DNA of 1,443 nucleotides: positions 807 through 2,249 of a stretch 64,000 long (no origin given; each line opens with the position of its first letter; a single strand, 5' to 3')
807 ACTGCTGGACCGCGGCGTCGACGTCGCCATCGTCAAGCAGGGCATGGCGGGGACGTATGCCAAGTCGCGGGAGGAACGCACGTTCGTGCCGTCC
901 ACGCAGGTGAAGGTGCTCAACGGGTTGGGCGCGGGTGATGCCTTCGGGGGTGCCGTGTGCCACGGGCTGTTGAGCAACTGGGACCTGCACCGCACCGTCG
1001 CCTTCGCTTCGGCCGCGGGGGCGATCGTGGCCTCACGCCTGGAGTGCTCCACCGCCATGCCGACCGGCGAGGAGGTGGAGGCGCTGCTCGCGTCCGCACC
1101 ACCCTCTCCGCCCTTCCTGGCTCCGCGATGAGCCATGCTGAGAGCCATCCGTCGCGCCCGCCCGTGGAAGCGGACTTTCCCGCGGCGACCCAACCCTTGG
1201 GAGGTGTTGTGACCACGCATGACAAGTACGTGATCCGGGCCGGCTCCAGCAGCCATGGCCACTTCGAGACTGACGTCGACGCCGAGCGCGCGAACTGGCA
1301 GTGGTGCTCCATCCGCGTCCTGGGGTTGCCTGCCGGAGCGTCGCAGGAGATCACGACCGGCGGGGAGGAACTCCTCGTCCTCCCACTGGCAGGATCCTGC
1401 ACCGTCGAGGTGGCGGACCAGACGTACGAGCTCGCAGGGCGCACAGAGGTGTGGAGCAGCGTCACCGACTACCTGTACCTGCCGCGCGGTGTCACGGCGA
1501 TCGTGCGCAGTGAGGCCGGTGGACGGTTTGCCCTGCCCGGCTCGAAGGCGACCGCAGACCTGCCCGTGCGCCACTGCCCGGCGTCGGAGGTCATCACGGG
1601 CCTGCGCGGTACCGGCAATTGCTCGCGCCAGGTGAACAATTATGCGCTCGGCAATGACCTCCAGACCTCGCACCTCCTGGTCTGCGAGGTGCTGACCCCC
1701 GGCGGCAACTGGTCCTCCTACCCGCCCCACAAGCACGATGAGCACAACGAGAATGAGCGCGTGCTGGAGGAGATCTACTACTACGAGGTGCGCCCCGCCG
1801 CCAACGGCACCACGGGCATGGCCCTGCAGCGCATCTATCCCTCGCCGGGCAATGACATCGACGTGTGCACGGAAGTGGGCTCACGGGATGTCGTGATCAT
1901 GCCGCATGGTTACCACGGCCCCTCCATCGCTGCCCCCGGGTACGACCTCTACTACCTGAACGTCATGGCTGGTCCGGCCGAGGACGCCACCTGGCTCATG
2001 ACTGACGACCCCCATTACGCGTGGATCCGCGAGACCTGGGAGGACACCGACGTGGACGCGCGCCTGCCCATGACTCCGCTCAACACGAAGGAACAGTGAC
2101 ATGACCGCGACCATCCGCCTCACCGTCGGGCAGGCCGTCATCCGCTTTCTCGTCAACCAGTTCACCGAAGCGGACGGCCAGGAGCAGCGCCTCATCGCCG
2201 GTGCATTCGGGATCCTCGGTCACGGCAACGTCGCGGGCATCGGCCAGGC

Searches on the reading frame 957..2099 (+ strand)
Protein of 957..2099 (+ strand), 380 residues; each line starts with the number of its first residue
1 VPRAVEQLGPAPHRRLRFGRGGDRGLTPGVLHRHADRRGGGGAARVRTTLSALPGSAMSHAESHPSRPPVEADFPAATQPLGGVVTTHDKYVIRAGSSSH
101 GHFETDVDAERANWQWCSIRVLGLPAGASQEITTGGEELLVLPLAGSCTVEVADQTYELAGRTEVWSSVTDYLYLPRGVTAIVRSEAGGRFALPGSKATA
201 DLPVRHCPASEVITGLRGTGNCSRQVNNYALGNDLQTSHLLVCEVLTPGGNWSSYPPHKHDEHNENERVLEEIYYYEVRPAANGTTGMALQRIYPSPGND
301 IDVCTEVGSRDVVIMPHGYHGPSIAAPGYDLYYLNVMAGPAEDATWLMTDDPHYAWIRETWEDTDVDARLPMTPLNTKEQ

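Call 33: search_protein_families(library=pfam, proteins=[window:957-2099:+], max_evalue=0.0001)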
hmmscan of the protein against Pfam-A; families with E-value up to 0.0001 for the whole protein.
window:957-2099:+ (380 aa): 1 family
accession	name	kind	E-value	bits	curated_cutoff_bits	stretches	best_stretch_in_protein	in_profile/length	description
PF04962.18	KduI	-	3.6e-81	272.8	23.9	1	95-357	5-262/262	KduI/IolB family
